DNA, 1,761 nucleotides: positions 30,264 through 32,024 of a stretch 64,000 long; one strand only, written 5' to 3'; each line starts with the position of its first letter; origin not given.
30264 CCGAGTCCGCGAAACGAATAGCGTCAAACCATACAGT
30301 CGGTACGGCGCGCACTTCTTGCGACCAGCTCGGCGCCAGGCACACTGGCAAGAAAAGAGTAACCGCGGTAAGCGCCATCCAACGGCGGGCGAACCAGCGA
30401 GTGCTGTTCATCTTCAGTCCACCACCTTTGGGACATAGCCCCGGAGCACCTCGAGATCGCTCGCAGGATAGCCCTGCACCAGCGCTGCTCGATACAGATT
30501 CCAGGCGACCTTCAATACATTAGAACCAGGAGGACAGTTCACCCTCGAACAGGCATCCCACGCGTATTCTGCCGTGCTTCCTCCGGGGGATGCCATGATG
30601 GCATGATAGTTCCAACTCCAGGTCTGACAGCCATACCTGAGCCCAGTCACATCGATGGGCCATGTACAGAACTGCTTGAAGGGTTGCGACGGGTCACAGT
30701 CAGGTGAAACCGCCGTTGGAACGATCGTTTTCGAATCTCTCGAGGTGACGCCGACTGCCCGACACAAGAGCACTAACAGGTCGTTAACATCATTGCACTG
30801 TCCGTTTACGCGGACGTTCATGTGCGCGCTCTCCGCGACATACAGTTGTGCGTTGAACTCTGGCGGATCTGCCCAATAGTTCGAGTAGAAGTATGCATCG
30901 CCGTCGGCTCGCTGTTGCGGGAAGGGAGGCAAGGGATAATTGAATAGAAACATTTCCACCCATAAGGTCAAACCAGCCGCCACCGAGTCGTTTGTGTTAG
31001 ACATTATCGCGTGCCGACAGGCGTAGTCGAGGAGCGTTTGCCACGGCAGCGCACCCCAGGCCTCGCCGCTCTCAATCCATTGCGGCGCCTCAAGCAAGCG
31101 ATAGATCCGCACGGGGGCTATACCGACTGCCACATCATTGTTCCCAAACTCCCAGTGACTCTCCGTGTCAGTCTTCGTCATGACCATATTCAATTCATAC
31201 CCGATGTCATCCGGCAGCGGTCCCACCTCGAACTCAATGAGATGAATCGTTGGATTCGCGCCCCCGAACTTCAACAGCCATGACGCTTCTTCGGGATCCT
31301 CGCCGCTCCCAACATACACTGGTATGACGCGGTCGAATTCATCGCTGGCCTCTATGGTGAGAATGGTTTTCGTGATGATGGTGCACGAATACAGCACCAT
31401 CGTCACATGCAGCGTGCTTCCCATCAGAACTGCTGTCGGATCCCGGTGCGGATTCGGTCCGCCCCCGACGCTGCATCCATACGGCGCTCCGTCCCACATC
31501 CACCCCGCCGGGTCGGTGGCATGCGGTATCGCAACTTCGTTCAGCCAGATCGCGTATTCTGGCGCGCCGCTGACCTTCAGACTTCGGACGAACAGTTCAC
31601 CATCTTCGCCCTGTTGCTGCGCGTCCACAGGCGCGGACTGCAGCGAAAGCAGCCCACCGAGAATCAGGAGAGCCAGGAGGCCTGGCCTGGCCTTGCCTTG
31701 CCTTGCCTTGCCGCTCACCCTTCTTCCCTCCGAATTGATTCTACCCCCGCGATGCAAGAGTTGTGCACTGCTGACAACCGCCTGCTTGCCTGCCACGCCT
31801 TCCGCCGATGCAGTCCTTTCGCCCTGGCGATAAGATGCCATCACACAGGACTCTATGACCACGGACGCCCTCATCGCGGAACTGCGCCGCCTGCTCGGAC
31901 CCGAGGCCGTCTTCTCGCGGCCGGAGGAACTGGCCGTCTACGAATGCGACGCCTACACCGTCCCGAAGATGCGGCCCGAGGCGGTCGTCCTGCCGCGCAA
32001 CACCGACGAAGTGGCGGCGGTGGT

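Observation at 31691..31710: (GGCAA)4 pentanucleotide tract immediately after the GTG start codon: candidate slipped-strand phase-variation switch for the secreted transglutaminase-like gene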

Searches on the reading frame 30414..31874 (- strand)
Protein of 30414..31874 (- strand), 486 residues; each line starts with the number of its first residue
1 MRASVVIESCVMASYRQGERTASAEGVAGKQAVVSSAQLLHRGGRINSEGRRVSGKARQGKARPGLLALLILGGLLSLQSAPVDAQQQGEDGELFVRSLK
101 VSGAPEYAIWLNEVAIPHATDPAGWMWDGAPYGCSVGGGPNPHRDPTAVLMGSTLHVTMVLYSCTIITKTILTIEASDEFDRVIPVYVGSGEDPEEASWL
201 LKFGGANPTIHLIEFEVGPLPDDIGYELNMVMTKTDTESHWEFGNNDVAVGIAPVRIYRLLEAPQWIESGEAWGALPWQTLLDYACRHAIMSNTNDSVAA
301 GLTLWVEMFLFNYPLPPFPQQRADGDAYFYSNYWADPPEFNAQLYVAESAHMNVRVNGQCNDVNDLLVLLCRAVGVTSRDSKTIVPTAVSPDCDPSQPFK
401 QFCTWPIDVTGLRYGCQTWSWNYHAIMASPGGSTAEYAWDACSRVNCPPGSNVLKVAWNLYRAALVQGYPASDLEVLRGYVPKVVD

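Call 8: search_protein_families(library=pfam, proteins=[window:30414-31718:-], max_evalue=0.01)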
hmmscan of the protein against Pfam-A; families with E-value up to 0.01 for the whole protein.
window:30414-31718:- (434 aa): 1 family
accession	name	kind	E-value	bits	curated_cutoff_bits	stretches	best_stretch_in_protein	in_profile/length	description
PF01841.26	Transglut_core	-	0.004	17.8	23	1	276-333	24-79/108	Transglutaminase-like superfamily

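Call 9: find_homologous_proteins(query=window:30414-31718:-)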
Query window:30414-31718:- (434 aa): 1 proteins with E <= 0.001 among 8000 candidates.
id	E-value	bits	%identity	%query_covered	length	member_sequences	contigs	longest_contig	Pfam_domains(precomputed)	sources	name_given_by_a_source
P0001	0.0e+0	1028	100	100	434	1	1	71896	-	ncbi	-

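Call 10: find_encoding_contigs(protein=P0001, flank=10000, max_places=6)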
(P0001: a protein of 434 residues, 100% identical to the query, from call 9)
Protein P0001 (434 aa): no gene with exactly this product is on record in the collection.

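Call 13: find_encoding_contigs(protein=P0005, flank=10000)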
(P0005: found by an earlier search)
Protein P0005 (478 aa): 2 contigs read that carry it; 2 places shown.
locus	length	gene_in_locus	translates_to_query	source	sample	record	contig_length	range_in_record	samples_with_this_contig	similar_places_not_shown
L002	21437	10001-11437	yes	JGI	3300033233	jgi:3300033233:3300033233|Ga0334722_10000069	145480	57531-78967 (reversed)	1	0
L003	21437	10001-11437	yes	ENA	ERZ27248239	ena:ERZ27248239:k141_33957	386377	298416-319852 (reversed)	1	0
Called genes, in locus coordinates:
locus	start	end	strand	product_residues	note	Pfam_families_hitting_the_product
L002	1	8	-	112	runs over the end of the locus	PF00578:AhpC-TSA, PF08534:Redoxin (weak)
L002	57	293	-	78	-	PF00578:AhpC-TSA (weak)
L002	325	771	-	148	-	PF03745:DUF309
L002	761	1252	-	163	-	PF00578:AhpC-TSA, PF08534:Redoxin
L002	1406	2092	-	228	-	PF00230:MIP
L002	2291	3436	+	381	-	PF01950:FBPase_3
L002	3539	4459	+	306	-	-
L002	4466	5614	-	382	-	PF01883:FeS_assembly_P, PF00142:Fer4_NifH (faint), PF01656:CbiA, PF02374:ArsA_ATPase (faint), PF09140:MipZ, PF10609:ParA, PF13614:AAA_31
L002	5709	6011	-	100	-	PF01910:Thiamine_BP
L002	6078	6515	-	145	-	PF00565:SNase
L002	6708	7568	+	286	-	PF03990:DUF348, PF07501:G5, PF06725:3D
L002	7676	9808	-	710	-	-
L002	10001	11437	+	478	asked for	PF01565:FAD_binding_4, PF02913:FAD-oxidase_C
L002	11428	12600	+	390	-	PF01565:FAD_binding_4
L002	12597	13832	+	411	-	PF12797:Fer4_2 (faint), PF12800:Fer4_4 (faint), PF13183:Fer4_8, PF12838:Fer4_7, PF13484:Fer4_16, PF13534:Fer4_17, PF00037:Fer4 (weak), PF02754:CCG, +4 more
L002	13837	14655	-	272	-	PF02633:Creatininase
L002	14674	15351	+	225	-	-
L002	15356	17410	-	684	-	PF02369:Big_1, PF09134:Invasin_D3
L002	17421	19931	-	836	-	-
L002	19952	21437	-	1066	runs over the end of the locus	-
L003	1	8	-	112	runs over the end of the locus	PF00578:AhpC-TSA, PF08534:Redoxin (weak)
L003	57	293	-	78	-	PF00578:AhpC-TSA (weak)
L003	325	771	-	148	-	PF03745:DUF309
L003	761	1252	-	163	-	PF00578:AhpC-TSA, PF08534:Redoxin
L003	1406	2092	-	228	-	PF00230:MIP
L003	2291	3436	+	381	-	PF01950:FBPase_3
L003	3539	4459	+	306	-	-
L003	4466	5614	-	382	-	PF01883:FeS_assembly_P, PF00142:Fer4_NifH (faint), PF01656:CbiA, PF02374:ArsA_ATPase (faint), PF09140:MipZ, PF10609:ParA, PF13614:AAA_31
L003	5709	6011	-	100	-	PF01910:Thiamine_BP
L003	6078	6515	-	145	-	PF00565:SNase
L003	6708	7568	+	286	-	PF03990:DUF348, PF07501:G5, PF06725:3D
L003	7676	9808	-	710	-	-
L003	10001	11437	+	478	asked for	PF01565:FAD_binding_4, PF02913:FAD-oxidase_C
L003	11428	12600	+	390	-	PF01565:FAD_binding_4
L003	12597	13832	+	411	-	PF12797:Fer4_2 (faint), PF12800:Fer4_4 (faint), PF13183:Fer4_8, PF12838:Fer4_7, PF13484:Fer4_16, PF13534:Fer4_17, PF00037:Fer4 (weak), PF02754:CCG, +4 more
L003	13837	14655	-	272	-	PF02633:Creatininase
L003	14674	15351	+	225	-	-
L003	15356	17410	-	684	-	PF02369:Big_1, PF09134:Invasin_D3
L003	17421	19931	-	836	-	-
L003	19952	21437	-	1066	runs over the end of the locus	-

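Call 15: find_related_loci(query=window:30414-31718:-, collection=genome_contigs, flank=10000)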
Query window:30414-31718:- (434 aa) in genome_contigs; peptide patterns used: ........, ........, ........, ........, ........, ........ (x = any residue, [..] = any of these).
108 stretches matched a pattern, but none encodes a relative of the query by tblastn (E <= 1e-3).

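Call 16: find_related_loci(query=window:30414-31718:-, collection=metagenome_contigs, flank=10000)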
Query window:30414-31718:- (434 aa) in metagenome_contigs; peptide patterns used: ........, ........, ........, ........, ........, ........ (x = any residue, [..] = any of these).
93 stretches matched a pattern, but none encodes a relative of the query by tblastn (E <= 1e-3).

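Call 19: search_protein_representatives(protein=window:30414-31718:-)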
Query: 434 residues. Proteins with E-value up to 0.001 (for the whole library): 2; up to 1e-10: 1; up to 1e-30: 1. The best 2 are listed.
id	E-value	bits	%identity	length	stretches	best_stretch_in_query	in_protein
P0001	0.0e+00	1028.2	100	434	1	1-434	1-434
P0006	9.1e-04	34.5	30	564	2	253-345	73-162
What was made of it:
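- On Transglutaminase-like superfamily (Pfam PF01841): No homologues are available to build an alignment (call 19).
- Tried and rejected: The word-indexed search of 5.8 billion clusters (call 9) and the exhaustive HMMER search of 1.84 billion representatives (call 19) returned only the protein itself.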

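Call 33: search_solved_structures(query=window:30414-31718:-, max_evalue=10, show_alignments=3)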
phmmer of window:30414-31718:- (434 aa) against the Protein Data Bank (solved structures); distinct sequences matched with E-value up to 10: 0.

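Call 42: predict_structure(protein=window:30414-31718:-)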
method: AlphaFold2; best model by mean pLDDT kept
length: 434 residues; sequences in the alignment: 1
mean_pLDDT: 35.5   pTM: 0.23
mean pLDDT of the five models: 35.5, 29.4, 28.4, 27.4, 27.1
residues with pLDDT >= 90: 0; 70-90: 0; 50-70: 3; < 50: 431
segments of 3 or more residues with pLDDT < 50: 1-10, 12-18, 20-22, 24-434
pLDDT, mean of each block of 10 residues (from residue 1): 41 47 39 31 24 27 25 25 34 38 40 32 33 36 34 29 35 36 34 27 28 35 40 39 35 39 33 34 38 39 42 41 31 33 39 36 31 32 40 42 47 42 43 37
secondary structure, 60 per line:
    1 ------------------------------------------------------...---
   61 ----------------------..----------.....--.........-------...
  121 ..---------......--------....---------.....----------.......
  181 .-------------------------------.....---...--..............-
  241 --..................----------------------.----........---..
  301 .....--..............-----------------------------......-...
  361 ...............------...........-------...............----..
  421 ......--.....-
elements in order: E55-57 E95-99 E102-110 E118-122 E132-137 E146-149 E159-163 E174-181 H213-217 H226-239 H243-260 E288-295 E299-305 H308-321 E351-356 H358-375 H382-392 H400-414 H419-426 H429-433
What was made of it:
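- On Transglutaminase-like superfamily (Pfam PF01841): Single-sequence AlphaFold2 gave mean pLDDT 35.5, which is unusable (call 42).
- Tried and rejected: The single-sequence AlphaFold2 model was unusable (pLDDT 35; call 42), so no fold search was run.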

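Call 44: search_protein_families(library=ncbifam, proteins=[window:30414-31718:-], max_evalue=1)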
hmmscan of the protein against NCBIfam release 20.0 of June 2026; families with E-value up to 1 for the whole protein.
window:30414-31718:- (434 aa): 0 families
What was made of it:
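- On Transglutaminase-like superfamily (Pfam PF01841): No PDB or NCBIfam hit (calls 33, 44).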

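Call 51: find_related_loci(query=window:30414-31718:-, collection=viral_contigs, flank=5000)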
Query window:30414-31718:- (434 aa) in viral_contigs; peptide patterns used: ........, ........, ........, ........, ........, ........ (x = any residue, [..] = any of these).
2 stretches matched a pattern, but none encodes a relative of the query by tblastn (E <= 1e-3).

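Call 52: search_dna_similar(query=window:30414-31718:-, collection=plasmids, mode=protein, max_evalue=0.001, max_rows=10)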
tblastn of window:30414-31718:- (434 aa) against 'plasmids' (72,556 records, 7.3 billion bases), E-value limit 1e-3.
No match.

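Call 53: search_dna_similar(query=window:30414-31718:-, collection=phages, mode=protein, max_evalue=0.001, max_rows=10)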
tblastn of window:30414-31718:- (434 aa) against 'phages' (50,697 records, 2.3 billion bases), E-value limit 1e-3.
No match.
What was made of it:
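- Tried and rejected: Scans of genome_contigs, metagenome_contigs, viral_contigs, plasmids and phages found nothing (calls 15, 16, 51-53).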

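Call 64: find_encoding_contigs(protein=window:30414-31628:-, flank=3000)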
Protein window:30414-31628:- (404 aa): no gene with exactly this product is on record in the collection.

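Call 65: find_encoding_contigs(protein=window:30414-31499:-, flank=3000)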
Protein window:30414-31499:- (361 aa): no gene with exactly this product is on record in the collection.

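Call 66: find_encoding_contigs(protein=window:30414-31874:-, flank=3000)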
Protein window:30414-31874:- (486 aa): no gene with exactly this product is on record in the collection.
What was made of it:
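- Tried and rejected: None is on record (calls 64-66).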

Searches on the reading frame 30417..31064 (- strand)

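Call 43: search_protein_families(library=pfam, proteins=[window:30417-31064:-], max_evalue=10)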
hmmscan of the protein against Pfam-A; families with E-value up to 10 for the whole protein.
seq(216 aa): 1 family
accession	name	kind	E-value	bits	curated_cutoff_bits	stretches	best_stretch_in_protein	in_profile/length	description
PF01841.26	Transglut_core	-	0.0013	19.5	23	1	58-116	24-80/108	Transglutaminase-like superfamily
